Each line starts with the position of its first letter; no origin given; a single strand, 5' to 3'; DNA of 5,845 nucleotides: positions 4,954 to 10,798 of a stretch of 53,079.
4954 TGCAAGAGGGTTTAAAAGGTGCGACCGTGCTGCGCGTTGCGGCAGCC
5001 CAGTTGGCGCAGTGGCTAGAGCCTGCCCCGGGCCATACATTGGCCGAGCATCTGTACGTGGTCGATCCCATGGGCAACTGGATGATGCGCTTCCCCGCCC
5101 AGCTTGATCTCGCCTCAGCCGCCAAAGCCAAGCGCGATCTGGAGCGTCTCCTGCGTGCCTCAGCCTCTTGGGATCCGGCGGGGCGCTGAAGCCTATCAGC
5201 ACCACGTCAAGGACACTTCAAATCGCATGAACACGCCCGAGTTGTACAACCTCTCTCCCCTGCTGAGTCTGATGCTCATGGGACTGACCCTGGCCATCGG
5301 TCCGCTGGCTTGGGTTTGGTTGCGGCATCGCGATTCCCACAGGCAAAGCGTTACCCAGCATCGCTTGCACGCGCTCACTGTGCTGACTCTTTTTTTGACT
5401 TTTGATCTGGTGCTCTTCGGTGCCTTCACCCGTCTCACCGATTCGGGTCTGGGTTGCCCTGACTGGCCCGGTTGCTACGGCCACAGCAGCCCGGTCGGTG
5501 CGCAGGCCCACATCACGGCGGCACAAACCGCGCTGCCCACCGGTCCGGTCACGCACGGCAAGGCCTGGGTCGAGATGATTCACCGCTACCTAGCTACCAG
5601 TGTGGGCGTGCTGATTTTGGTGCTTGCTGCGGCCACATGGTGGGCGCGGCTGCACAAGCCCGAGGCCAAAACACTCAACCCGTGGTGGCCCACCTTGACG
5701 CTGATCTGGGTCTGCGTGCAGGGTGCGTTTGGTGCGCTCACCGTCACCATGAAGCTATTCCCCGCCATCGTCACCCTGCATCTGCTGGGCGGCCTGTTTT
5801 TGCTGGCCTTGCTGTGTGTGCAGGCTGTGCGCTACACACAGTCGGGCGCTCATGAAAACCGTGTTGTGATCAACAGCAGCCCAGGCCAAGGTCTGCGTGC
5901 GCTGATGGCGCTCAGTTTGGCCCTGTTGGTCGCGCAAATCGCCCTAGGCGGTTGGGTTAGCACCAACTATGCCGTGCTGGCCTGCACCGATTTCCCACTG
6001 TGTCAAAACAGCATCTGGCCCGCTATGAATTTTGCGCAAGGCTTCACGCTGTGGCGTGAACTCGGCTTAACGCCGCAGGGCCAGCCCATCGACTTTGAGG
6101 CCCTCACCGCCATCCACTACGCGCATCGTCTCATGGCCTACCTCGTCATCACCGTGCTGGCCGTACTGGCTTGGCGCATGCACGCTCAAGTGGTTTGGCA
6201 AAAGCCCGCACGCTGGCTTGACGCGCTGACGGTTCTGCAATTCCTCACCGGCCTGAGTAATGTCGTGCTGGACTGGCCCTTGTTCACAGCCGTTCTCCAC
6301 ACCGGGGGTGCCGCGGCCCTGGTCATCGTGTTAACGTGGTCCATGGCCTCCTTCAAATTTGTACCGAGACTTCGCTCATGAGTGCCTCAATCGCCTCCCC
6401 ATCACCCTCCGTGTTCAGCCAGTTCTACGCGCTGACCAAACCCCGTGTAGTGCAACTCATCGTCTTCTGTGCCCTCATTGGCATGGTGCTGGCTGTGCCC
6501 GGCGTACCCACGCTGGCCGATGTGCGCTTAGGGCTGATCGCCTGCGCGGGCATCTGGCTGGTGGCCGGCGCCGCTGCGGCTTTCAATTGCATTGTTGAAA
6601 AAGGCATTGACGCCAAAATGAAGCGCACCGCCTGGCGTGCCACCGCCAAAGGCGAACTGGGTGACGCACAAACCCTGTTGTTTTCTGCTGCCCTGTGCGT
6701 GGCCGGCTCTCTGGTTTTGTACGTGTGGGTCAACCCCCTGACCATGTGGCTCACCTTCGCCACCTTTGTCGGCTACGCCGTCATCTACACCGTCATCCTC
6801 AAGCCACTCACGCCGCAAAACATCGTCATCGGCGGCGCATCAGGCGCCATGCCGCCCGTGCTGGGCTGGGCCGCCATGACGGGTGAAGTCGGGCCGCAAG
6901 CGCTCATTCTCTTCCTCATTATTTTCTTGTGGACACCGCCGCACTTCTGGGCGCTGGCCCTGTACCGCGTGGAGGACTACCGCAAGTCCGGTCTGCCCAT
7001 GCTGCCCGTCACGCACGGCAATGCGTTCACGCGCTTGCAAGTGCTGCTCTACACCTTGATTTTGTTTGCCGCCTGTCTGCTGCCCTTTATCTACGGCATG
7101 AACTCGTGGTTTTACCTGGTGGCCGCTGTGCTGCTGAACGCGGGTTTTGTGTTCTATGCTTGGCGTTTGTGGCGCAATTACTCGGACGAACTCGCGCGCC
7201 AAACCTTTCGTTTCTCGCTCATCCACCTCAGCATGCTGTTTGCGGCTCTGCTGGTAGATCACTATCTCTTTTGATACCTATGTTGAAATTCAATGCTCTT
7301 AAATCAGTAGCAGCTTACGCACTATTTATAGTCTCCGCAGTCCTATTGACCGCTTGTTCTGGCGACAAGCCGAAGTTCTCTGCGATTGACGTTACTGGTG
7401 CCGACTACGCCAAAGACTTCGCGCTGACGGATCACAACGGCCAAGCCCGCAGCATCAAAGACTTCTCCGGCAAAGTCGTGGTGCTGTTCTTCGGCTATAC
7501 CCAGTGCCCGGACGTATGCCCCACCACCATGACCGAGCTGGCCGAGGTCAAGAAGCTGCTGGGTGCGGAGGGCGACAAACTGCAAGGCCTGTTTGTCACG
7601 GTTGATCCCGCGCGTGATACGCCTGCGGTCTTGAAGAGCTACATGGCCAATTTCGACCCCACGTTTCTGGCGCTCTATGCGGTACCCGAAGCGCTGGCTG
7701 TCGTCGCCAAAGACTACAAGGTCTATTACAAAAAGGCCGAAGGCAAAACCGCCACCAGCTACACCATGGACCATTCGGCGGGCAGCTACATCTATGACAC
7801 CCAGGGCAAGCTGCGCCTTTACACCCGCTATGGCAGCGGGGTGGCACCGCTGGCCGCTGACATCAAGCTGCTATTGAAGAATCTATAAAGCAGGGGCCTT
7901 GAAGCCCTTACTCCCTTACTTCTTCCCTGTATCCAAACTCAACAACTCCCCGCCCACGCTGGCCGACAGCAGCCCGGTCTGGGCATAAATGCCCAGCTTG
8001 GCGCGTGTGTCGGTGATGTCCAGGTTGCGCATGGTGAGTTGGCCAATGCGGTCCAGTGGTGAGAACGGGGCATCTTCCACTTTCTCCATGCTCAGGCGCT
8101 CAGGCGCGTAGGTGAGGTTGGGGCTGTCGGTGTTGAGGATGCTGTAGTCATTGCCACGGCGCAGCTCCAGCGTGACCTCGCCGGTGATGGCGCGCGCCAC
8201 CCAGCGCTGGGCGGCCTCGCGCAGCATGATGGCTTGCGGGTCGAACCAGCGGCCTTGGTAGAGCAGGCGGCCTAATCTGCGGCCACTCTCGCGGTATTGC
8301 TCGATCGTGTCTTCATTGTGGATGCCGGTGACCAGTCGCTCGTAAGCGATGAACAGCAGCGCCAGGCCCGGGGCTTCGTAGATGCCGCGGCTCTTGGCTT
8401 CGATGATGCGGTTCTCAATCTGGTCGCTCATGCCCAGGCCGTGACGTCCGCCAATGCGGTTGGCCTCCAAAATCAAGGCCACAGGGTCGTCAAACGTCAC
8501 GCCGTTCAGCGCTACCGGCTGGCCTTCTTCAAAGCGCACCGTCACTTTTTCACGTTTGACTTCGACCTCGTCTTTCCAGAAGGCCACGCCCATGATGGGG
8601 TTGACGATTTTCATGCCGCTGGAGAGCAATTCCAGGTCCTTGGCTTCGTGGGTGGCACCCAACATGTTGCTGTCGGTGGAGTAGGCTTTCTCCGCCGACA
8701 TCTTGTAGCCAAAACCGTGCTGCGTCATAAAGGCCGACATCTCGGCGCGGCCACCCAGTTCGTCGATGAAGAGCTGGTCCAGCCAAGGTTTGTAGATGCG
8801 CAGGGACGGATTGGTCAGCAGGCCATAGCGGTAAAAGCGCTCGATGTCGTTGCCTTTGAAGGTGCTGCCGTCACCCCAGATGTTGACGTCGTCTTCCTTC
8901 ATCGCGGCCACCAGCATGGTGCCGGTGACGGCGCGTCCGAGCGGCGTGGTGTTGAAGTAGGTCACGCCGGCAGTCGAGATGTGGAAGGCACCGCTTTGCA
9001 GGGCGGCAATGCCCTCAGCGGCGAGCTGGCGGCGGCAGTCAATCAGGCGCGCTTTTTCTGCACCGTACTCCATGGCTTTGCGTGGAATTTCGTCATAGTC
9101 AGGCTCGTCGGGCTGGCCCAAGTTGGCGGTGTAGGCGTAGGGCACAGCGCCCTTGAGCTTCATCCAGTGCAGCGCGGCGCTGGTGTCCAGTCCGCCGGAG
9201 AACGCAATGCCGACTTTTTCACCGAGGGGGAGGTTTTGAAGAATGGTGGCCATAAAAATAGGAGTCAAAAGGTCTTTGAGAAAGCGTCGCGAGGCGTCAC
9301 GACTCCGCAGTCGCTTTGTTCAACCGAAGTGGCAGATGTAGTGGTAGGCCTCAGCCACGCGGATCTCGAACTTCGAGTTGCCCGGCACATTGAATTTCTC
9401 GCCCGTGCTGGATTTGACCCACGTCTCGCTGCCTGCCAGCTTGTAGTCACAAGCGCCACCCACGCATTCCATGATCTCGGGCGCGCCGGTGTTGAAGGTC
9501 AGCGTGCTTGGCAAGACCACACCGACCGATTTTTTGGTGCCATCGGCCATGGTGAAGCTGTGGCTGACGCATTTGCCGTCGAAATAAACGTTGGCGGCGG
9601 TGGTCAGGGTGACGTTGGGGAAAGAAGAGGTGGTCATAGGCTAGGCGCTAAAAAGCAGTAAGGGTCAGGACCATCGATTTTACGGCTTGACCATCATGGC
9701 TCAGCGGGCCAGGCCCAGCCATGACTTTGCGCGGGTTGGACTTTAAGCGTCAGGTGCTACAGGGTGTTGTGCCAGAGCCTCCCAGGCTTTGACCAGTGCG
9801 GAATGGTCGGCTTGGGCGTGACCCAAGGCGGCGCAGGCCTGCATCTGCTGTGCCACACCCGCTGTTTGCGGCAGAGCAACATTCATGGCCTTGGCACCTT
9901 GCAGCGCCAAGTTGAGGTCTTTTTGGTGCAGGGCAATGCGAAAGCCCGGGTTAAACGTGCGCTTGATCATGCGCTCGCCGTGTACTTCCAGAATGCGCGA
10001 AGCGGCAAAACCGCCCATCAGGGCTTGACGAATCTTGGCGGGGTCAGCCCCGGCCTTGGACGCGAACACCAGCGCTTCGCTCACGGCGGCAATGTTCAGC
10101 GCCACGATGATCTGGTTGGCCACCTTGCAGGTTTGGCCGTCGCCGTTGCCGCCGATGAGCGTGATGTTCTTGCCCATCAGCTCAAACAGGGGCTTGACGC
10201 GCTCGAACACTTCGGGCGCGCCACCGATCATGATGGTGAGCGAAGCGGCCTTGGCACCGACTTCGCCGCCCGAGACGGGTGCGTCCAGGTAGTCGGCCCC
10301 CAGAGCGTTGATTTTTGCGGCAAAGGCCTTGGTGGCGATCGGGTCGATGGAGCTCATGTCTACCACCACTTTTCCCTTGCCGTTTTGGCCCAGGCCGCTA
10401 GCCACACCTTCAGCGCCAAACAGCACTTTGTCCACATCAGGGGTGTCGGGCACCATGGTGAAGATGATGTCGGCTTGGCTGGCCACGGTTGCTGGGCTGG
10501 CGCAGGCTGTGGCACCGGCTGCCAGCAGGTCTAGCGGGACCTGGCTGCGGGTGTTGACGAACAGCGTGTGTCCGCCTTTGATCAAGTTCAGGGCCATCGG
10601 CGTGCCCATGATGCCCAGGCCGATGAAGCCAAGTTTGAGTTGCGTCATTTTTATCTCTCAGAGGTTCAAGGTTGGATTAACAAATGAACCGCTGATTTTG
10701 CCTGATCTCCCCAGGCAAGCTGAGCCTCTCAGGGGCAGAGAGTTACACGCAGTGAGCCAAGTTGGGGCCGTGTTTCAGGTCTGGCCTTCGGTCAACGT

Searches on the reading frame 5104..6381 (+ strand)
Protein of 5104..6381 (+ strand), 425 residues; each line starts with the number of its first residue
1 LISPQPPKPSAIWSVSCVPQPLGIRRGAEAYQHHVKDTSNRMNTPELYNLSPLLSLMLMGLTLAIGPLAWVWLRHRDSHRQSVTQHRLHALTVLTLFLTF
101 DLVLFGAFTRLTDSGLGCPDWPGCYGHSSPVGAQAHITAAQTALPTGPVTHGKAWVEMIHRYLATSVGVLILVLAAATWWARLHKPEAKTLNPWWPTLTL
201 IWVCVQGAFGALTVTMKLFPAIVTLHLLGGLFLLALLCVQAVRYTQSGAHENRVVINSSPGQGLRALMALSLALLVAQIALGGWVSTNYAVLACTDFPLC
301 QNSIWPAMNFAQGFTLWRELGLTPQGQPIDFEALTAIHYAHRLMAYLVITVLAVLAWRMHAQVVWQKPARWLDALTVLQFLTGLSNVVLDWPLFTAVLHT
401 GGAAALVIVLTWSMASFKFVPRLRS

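Call 87: search_protein_families(library=pfam, proteins=[window:5104-6381:+], max_evalue=0.00001)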
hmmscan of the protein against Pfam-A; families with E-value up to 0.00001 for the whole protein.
window:5104-6381:+ (425 aa): 1 family
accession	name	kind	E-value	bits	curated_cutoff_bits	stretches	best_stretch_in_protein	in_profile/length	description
PF02628.20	COX15-CtaA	-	1.7e-76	257.8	29.9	1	91-410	3-321/322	Cytochrome oxidase assembly protein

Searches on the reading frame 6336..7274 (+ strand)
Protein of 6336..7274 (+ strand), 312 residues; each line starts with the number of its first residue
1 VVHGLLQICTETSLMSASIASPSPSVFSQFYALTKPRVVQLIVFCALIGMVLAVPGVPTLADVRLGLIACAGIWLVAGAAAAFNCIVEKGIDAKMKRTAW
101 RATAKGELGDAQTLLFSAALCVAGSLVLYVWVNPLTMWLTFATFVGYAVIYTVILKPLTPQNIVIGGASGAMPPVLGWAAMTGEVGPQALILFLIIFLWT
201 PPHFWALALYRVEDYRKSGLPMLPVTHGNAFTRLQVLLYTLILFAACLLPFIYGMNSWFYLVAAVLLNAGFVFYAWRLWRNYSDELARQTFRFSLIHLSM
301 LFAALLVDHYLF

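Call 87: search_protein_families(library=pfam, proteins=[window:6336-7274:+], max_evalue=0.00001)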
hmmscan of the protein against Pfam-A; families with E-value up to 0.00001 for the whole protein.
window:6336-7274:+ (312 aa): 1 family
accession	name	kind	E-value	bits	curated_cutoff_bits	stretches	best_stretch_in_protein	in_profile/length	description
PF01040.23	UbiA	-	1.1e-65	221.8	34.2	1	43-294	2-248/250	UbiA prenyltransferase family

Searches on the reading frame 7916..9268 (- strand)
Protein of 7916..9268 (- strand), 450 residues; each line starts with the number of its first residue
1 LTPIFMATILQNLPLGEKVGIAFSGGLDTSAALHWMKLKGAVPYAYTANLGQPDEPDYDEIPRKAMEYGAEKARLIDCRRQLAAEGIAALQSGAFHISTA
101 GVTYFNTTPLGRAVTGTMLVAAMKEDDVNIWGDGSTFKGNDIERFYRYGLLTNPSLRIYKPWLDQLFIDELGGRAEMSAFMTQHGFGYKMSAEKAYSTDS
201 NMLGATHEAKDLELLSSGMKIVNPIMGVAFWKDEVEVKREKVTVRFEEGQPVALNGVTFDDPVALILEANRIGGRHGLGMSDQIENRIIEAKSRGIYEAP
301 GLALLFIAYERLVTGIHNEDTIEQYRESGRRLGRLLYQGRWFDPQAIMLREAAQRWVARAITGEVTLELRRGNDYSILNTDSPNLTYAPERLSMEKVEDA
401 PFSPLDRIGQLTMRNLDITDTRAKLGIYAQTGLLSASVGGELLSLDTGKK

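Call 87: search_protein_families(library=pfam, proteins=[window:7916-9268:-], max_evalue=0.00001)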
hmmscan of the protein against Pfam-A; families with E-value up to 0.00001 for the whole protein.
window:7916-9268:- (450 aa): 2 families
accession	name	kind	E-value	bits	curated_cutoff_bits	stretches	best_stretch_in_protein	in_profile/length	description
PF20979.2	Arginosuc_syn_C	-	2e-31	109.7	27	1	196-399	1-199/219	Arginosuccinate synthase C-terminal domain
PF00764.25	Arginosuc_synth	-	8.4e-18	65.4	27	1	18-165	1-145/162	Arginosuccinate synthase N-terminal HUP domain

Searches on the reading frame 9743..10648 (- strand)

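Call 87: search_protein_families(library=pfam, proteins=[window:9743-10648:-], max_evalue=0.00001)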
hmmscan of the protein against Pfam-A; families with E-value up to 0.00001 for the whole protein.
window:9743-10648:- (301 aa): 3 families
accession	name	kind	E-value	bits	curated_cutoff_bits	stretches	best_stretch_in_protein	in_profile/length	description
PF03446.21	NAD_binding_2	-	1.1e-48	165.7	21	1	5-166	1-161/161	NAD binding domain of 6-phosphogluconate dehydrogenase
PF14833.11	NAD_binding_11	-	3.8e-40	137.4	30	1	169-288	1-121/122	NAD-binding of NADP-dependent 3-hydroxyisobutyrate dehydrogenase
PF03807.23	F420_oxidored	-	2.2e-07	31.8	21.6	1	5-98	1-91/94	NADP oxidoreductase coenzyme F420-dependent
